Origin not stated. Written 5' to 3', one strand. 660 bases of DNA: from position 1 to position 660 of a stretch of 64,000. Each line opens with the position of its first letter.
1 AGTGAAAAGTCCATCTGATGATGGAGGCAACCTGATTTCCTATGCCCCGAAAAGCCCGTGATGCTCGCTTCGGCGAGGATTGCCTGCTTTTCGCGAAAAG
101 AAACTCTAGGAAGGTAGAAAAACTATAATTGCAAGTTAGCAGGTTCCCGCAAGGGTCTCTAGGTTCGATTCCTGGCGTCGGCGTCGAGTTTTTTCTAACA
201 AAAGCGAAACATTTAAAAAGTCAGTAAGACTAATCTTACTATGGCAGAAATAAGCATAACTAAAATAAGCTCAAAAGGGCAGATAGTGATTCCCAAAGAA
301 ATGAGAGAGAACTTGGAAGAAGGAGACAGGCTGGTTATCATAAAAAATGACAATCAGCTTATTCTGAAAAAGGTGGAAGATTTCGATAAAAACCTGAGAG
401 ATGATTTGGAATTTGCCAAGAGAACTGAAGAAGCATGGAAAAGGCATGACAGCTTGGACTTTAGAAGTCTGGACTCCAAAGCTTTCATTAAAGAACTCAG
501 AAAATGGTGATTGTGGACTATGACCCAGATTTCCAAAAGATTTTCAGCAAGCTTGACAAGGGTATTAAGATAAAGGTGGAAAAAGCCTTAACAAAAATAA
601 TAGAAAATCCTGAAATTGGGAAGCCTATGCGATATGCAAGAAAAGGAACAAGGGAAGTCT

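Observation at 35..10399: Near-perfect 65-nt inverted repeat with a UUCG-capped hairpin brackets the TA pair and two surface-protein genes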

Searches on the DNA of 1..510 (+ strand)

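Call 7: search_rna_families(source=window, start=1, end=260, threshold=evalue, max_evalue=10, show_alignments=4)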
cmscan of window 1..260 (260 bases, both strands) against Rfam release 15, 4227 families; matches with E-value up to 10: 3.
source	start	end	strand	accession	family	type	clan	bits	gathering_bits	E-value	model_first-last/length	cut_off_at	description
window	49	92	+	RF03972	mir-3150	Gene; miRNA;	-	15.3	100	3.7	1-80/80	no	mir-3150 microRNA precursor family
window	211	260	-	RF01269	snR80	Gene; snRNA; snoRNA; HACA-box;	CL00033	15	40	7.5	126-176/176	5'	Small nucleolar RNA snR80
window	16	37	+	RF01139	sR2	Gene; snRNA; snoRNA; CD-box;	-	14.5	42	0.48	32-57/57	no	Small nucleolar RNA sR2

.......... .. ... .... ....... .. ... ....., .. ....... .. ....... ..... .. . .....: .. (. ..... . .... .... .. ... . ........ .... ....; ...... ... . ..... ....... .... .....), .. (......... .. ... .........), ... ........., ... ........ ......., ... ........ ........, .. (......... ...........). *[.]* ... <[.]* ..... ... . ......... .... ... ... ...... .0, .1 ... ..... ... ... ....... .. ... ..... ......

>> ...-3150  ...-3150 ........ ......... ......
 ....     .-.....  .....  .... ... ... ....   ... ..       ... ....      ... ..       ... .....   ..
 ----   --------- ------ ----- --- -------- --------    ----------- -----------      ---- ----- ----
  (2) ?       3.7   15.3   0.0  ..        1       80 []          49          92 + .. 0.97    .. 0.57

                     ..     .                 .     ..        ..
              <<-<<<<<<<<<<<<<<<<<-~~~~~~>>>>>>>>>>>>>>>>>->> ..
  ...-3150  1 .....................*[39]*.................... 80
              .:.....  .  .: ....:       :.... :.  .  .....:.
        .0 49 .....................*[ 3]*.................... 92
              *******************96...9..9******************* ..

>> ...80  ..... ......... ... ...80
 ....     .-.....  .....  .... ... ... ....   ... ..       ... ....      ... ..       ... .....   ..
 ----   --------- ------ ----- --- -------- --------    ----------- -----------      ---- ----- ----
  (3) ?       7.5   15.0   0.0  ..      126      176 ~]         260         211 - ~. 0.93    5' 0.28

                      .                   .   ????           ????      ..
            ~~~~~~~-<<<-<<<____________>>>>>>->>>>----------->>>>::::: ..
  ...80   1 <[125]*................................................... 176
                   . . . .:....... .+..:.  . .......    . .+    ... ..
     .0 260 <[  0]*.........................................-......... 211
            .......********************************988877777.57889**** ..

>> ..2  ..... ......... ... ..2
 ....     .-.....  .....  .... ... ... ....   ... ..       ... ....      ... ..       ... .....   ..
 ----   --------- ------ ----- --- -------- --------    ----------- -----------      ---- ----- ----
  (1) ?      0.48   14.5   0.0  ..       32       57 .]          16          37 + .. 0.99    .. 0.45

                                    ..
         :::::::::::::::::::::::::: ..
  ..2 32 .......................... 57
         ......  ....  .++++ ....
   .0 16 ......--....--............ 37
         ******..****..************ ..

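Call 55: build_rna_model(alignment_id=A5, structure=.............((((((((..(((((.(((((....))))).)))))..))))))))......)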
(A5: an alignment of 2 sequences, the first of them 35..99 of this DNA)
Model R1 built from alignment A5 (2 sequences, 65 columns); structure: as given.
model positions 65; base pairs 18; branch points 0; effective number of sequences 1.5; information 0.863 bits per position. Calibrated on 0.2 Mb of random sequence (short: E-values are rough).
structure used (alignment columns):
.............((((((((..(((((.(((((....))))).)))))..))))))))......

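Call 56: search_with_rna_model(model_id=R1, sources=[window, L001, L032, L033, L034, L047, L048], max_evalue=10, show_alignments=6)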
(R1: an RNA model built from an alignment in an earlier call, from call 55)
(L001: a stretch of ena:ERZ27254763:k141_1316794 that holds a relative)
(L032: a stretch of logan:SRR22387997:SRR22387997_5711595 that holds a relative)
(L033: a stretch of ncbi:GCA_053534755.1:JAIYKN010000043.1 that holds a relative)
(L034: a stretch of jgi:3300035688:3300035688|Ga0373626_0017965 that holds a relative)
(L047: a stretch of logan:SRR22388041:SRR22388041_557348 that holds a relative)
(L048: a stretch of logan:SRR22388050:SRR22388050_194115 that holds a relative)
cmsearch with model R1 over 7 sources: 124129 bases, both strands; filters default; matches with E-value up to 10: 11.
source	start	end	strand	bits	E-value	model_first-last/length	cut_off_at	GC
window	35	99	+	100.4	3.3e-24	1-65/65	no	0.54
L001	9795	9859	+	100.4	3.3e-24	1-65/65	no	0.54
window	10335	10399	-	99.9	4.4e-24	1-65/65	no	0.57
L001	20095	20159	-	99.9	4.4e-24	1-65/65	no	0.57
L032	229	266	+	34.1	1.6e-06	1-65/65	no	0.42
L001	8145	8185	+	29.4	2.8e-05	1-65/65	no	0.46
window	42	105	-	25.9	0.00025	1-65/65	no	0.55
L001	9802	9865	-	25.9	0.00025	1-65/65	no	0.55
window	10328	10392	+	24.7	0.00052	1-65/65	no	0.58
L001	20088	20152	+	24.7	0.00052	1-65/65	no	0.58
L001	8117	8135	+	10.9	2.5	1-65/65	no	0.37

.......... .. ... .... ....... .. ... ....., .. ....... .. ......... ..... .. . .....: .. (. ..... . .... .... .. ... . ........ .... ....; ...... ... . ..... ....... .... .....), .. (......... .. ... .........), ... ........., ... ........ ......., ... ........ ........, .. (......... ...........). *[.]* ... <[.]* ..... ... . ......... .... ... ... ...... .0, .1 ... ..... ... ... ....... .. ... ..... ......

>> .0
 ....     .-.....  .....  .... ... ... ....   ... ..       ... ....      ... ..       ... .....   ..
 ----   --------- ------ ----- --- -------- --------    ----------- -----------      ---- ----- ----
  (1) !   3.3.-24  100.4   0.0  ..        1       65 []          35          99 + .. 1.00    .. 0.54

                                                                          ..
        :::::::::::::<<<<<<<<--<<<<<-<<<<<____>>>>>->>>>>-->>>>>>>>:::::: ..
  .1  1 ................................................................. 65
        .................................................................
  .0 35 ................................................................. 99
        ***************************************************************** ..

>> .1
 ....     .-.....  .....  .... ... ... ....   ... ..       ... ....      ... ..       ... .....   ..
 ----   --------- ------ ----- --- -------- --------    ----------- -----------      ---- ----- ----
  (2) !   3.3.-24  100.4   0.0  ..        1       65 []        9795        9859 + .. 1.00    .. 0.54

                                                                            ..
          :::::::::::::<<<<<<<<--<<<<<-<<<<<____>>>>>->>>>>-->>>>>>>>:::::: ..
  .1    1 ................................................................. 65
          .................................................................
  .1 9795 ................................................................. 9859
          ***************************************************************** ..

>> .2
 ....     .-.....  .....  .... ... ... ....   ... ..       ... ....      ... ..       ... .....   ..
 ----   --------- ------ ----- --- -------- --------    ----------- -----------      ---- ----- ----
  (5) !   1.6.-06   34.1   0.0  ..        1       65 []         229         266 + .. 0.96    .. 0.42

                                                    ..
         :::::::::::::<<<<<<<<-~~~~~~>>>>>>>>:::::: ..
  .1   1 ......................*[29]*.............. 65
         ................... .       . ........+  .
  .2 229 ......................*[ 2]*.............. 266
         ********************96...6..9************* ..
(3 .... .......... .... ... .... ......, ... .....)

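Call 83: search_with_rna_model(model_id=R1, sources=[L063, L064, L049, L050, L051], max_evalue=10, show_alignments=6)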
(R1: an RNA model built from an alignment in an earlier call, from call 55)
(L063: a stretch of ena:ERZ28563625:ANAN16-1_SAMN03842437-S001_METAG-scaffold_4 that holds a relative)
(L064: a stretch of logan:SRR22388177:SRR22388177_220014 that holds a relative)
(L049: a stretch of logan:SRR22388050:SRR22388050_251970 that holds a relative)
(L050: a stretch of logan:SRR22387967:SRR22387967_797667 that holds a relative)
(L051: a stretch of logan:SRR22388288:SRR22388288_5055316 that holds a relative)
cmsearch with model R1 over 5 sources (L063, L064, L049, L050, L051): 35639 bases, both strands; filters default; matches with E-value up to 10: 2.
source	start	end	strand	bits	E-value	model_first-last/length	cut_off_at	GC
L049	4065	4102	+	41.4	5.2e-09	1-65/65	no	0.5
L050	1874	1912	-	29.5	7.6e-06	1-65/65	no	0.49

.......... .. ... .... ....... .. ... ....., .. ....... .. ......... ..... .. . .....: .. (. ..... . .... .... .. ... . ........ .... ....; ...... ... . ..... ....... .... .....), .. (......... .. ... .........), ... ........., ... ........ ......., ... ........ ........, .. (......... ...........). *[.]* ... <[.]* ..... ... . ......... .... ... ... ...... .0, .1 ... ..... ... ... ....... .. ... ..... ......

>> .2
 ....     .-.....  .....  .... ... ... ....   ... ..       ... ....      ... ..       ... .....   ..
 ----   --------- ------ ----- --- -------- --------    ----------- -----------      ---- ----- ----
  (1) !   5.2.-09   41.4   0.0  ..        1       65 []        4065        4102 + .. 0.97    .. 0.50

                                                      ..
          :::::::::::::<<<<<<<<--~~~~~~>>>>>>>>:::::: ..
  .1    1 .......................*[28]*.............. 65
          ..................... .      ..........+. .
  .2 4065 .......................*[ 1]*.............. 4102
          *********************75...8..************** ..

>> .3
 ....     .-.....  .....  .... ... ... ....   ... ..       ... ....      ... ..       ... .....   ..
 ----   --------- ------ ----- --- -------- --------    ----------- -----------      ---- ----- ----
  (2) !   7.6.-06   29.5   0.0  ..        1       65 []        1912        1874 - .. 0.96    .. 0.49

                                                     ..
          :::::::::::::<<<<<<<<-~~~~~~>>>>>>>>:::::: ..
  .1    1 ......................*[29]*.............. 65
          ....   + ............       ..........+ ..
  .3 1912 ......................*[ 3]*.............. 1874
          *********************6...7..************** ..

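Call 85: search_rna_families(source=L001, start=7200, end=9960, threshold=evalue, max_evalue=1, show_alignments=2)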
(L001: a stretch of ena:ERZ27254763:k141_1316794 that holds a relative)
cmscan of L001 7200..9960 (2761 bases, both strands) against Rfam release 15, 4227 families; matches with E-value up to 1: 1.
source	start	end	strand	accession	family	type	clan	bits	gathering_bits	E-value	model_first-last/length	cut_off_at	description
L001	8061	8140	-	RF03421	mir-2558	Gene; miRNA;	-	23.2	70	0.22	1-84/84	no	mir-2558 microRNA precursor family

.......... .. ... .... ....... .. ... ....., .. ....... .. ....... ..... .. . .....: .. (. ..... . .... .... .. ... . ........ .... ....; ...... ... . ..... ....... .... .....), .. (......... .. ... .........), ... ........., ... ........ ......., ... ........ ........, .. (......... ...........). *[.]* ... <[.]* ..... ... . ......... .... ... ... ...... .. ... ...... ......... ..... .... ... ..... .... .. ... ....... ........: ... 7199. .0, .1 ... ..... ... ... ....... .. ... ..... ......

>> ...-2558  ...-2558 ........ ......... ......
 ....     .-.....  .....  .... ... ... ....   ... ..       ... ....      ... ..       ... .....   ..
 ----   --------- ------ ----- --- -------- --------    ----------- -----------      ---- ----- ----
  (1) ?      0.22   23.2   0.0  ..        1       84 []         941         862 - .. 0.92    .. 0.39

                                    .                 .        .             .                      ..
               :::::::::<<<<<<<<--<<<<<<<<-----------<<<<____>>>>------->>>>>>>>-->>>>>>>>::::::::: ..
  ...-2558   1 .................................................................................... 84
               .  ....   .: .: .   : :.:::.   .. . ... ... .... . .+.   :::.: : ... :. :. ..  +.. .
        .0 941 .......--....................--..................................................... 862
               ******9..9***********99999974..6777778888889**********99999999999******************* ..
